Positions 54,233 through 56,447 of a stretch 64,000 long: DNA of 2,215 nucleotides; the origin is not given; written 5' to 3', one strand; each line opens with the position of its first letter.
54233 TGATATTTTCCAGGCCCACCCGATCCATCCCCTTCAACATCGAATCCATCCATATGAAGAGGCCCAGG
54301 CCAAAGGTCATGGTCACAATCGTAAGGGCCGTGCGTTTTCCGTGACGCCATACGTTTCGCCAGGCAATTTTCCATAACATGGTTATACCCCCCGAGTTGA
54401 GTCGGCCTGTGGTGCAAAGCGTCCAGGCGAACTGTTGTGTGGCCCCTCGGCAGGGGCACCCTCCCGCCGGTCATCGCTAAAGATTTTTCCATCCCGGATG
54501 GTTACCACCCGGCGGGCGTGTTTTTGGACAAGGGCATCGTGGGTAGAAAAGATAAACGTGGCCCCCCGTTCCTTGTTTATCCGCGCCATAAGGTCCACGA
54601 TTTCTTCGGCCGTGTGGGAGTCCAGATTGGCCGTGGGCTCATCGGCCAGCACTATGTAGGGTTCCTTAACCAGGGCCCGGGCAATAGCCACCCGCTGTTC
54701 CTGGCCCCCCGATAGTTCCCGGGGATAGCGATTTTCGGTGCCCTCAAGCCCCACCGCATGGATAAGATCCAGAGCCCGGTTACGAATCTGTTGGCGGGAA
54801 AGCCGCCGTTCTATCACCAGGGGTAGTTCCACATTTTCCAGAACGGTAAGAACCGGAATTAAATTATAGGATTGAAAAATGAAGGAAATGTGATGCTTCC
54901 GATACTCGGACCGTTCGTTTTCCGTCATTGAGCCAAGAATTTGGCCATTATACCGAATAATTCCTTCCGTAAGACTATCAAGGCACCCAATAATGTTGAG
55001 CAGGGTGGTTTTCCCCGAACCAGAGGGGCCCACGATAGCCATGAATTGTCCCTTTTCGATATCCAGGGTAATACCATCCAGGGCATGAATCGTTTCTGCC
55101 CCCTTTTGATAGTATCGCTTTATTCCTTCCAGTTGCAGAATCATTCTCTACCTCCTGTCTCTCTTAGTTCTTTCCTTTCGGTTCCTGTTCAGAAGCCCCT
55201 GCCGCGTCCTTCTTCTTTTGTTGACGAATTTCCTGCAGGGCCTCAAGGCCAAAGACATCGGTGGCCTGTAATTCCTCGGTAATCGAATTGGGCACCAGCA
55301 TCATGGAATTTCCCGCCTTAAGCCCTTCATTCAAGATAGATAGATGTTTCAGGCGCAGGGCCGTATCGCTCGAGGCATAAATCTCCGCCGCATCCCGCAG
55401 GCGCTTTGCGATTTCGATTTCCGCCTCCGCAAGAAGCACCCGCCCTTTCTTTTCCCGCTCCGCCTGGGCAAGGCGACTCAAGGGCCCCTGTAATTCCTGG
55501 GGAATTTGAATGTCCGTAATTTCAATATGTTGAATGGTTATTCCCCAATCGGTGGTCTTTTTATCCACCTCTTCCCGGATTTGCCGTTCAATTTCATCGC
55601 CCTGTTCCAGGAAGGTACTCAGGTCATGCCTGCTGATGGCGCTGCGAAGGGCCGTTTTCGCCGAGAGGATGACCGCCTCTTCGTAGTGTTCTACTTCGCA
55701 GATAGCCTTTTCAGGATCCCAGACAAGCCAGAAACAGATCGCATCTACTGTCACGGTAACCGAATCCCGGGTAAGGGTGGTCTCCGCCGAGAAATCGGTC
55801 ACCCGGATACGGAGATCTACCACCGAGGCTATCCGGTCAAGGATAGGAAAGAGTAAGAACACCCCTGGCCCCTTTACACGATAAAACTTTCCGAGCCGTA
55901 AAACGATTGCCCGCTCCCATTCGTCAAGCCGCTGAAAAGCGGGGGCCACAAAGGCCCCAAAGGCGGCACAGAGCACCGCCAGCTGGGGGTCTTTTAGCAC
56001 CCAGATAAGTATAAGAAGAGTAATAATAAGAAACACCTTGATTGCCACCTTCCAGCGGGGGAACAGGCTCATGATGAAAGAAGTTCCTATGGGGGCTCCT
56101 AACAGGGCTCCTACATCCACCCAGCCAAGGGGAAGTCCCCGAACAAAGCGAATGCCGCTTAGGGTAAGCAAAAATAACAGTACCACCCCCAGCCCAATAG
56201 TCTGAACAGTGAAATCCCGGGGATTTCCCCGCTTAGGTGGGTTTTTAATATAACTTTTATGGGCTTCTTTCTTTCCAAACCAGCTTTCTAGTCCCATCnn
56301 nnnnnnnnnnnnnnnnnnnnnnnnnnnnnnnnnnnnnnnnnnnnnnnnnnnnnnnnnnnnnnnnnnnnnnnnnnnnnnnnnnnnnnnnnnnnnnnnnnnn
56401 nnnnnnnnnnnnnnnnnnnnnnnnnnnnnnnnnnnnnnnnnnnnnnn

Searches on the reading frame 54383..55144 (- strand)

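Call 21: search_protein_families(library=pfam, proteins=[window:54383-55144:-], max_evalue=0.001)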
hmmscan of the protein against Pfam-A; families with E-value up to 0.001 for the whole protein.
window:54383-55144:- (253 aa): 5 families
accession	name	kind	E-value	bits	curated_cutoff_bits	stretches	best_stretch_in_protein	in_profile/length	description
PF00005.33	ABC_tran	-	4.8e-34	118.3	25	1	22-172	1-137/137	ABC transporter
PF13304.12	AAA_21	-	3.8e-11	44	27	1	127-205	221-301/304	AAA domain, putative AbiEii toxin, Type IV TA system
PF02463.25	SMC_N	-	4.8e-07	29.9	40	1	32-217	24-212/220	RecF/RecN/SMC N terminal domain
PF13476.12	AAA_23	-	0.00038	21.6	27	1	4-52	3-39/201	AAA domain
PF13555.12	AAA_29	-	0.0004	20.5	27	1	22-49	12-39/61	P-loop containing region of AAA domain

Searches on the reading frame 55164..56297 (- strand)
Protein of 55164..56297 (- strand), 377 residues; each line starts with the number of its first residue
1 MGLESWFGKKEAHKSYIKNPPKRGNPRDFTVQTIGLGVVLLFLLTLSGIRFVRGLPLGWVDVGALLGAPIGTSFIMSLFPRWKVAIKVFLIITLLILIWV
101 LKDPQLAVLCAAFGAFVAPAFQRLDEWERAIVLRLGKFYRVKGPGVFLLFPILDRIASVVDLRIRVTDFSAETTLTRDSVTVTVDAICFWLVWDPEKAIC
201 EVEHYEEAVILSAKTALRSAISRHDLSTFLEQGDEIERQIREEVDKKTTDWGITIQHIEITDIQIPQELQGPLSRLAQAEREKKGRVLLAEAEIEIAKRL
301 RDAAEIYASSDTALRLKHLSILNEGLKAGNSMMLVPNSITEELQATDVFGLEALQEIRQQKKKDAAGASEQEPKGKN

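Call 21: search_protein_families(library=pfam, proteins=[window:55164-56297:-], max_evalue=0.001)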
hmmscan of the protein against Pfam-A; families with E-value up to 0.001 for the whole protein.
window:55164-56297:- (377 aa): 1 family
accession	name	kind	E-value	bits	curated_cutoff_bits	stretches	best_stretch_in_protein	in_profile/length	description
PF01145.31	Band_7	-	8.2e-35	120.9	23.6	1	124-296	3-171/176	SPFH domain / Band 7 family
